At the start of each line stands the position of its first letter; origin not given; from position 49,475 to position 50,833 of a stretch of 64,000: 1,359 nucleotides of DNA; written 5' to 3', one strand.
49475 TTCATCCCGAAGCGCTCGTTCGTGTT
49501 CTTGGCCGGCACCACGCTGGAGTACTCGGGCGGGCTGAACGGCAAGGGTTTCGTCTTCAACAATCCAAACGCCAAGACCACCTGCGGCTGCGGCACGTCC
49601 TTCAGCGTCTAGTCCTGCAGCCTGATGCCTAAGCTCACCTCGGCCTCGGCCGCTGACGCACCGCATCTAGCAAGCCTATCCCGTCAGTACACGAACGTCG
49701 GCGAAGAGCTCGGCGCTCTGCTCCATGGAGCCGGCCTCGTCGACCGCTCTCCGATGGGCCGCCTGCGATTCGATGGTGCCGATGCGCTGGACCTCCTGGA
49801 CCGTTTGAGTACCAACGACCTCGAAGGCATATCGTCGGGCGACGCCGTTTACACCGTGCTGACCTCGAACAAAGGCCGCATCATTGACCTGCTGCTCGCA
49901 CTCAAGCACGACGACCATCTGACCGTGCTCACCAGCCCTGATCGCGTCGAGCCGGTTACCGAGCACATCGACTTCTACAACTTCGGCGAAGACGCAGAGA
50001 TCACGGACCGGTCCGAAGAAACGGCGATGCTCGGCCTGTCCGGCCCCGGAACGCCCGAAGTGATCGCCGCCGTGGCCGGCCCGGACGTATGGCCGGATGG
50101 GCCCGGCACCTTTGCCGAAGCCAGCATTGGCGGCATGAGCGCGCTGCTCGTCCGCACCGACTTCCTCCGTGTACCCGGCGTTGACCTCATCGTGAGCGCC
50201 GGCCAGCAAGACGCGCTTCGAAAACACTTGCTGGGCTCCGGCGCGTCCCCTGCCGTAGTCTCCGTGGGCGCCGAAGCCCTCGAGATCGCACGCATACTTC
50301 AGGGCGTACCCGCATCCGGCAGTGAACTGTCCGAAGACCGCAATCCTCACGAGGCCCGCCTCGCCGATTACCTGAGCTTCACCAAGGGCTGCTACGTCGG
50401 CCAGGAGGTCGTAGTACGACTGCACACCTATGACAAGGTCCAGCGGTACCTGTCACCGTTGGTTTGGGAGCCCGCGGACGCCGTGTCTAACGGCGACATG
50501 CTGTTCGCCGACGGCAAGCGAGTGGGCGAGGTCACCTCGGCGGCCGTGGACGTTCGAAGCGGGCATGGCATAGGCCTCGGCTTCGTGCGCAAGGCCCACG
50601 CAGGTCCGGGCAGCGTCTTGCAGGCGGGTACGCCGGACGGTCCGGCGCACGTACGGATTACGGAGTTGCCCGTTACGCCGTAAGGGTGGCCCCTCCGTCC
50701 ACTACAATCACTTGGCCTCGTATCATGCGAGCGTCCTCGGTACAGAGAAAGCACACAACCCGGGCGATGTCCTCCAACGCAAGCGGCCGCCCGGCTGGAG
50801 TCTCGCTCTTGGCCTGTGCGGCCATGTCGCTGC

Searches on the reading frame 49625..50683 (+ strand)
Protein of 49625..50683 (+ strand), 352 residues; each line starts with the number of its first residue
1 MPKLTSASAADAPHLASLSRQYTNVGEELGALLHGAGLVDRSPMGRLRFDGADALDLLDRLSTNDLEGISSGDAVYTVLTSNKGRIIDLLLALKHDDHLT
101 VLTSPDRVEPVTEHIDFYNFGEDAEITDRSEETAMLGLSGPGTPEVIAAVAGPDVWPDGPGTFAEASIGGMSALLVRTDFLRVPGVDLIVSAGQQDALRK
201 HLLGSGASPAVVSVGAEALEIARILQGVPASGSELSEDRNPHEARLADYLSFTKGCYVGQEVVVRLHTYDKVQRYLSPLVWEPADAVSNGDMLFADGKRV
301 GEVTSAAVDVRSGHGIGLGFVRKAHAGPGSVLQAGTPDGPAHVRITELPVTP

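Call 12: search_protein_families(library=pfam, proteins=[window:49625-50683:+])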
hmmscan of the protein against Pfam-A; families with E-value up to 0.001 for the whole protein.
window:49625-50683:+ (352 aa): 2 families
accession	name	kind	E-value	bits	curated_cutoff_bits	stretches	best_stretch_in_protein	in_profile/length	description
PF01571.26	GCV_T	-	5.9e-40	137.6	25.6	1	20-247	22-253/255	Aminomethyltransferase folate-binding domain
PF08669.17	GCV_T_C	-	1.3e-09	38.2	25.9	1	282-349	10-77/80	Glycine cleavage T-protein C-terminal barrel domain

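Call 18: find_related_loci(query=window:49625-50683:+, collection=genome_contigs, flank=10000)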
Query window:49625-50683:+ (352 aa) in genome_contigs; peptide patterns used: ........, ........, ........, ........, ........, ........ (x = any residue, [..] = any of these).
600 stretches matched a pattern (row limit reached: there are more); 513 encode a relative of the query (tblastn E <= 1e-3); the best 80 are kept; 80 distinct loci.
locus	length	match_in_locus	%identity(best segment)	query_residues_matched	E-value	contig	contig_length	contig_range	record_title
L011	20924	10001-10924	43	31-346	3e-62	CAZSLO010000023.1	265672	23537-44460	MAG TPA_asm: uncultured Dehalococcoidia bacterium isolate SRP092796_co2_737 genome assembly, contig: k141_7976658, whole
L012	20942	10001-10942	40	21-335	2e-60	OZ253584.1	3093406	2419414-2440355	MAG: Dehalococcoidia bacterium isolate 03c8e236-5a43-4a8a-a010-48565315aea4 genome assembly, chromosome: 1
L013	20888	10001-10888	40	45-340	6e-59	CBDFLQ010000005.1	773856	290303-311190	MAG: Dehalococcoidia bacterium isolate a44b0a8b-79d7-4efd-812f-c2216f58114b genome assembly, contig: contig_5, whole gen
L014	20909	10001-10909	39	31-336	1e-52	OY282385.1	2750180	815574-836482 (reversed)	MAG: uncultured Dehalococcoidia bacterium genome assembly, chromosome: 1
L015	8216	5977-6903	38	21-334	5e-52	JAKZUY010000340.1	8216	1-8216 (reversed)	MAG: Dehalococcoidia bacterium isolate Langseth_MAG_00097 Langseth_MAG_00097_000000000340, whole genome shotgun sequence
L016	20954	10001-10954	34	31-347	2e-45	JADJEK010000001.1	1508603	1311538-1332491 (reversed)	MAG: Planctomycetota bacterium isolate Aved_18-Q3-R54-62_MAXAC.457 tig00001345-10-15073840, whole genome shotgun sequenc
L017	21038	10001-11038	35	4-350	6e-45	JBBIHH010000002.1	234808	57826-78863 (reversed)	MAG: Acidobacteriota bacterium isolate SIS170217_bin_11 NODE_17_length_234808_cov_15.5602, whole genome shotgun sequence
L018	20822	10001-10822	38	44-335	2e-44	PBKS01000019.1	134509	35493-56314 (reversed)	MAG: Chloroflexota bacterium isolate SP262 MHASMcontig_2164908, whole genome shotgun sequence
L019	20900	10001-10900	36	28-334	2e-43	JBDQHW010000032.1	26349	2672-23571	MAG: Dehalococcoidia bacterium isolate SFB_27D_18OOND_coas_56 k141_4194723_length_26349_cov_107.1519, whole genome shotg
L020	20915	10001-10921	34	18-333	3e-41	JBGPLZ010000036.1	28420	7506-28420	MAG: Acidobacteriota bacterium isolate OBJ_0618_7090110_25 k141_6422961_length_28420_cov_14.0006, whole genome shotgun s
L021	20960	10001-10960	33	21-330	9e-41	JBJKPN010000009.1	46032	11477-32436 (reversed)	MAG: Candidatus Kryptoniota bacterium isolate Bin_123 S1Ck127_2680479_flag_0_multi_19.6686_len_46032, whole genome shotg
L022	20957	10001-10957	33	28-350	1e-40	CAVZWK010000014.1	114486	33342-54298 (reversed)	MAG: Terriglobia bacterium isolate MFD01872.bin.2.220 genome assembly, contig: contig_189453, whole genome shotgun seque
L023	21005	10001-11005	30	22-349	5e-39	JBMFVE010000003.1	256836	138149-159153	MAG: Candidatus Kryptoniota bacterium isolate KM4348-21 NODE_3_length_256836_cov_9.971931, whole genome shotgun sequence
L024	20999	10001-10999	32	21-349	4e-39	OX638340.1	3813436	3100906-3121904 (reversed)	MAG: uncultured Gemmatimonadota bacterium isolate 6ed59a95-0d5b-4630-9937-108f2708d2fb genome assembly, chromosome: 1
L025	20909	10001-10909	33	28-329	4e-39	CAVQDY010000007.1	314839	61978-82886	MAG: Terriglobia bacterium isolate MFD02248.bin.1.108 genome assembly, contig: contig_18554, whole genome shotgun sequen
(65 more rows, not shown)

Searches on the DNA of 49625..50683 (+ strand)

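Call 63: search_rna_families(source=L012, start=14300, end=15300, threshold=evalue, max_evalue=1)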
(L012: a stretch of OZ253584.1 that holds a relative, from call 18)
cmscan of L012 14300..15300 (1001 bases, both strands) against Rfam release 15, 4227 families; matches with E-value up to 1: 1.
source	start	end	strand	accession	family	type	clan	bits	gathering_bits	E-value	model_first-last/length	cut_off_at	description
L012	15133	15209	+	RF00942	mir-1224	Gene; miRNA;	-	24.7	105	0.075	1-86/86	no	mir-1224 microRNA precursor family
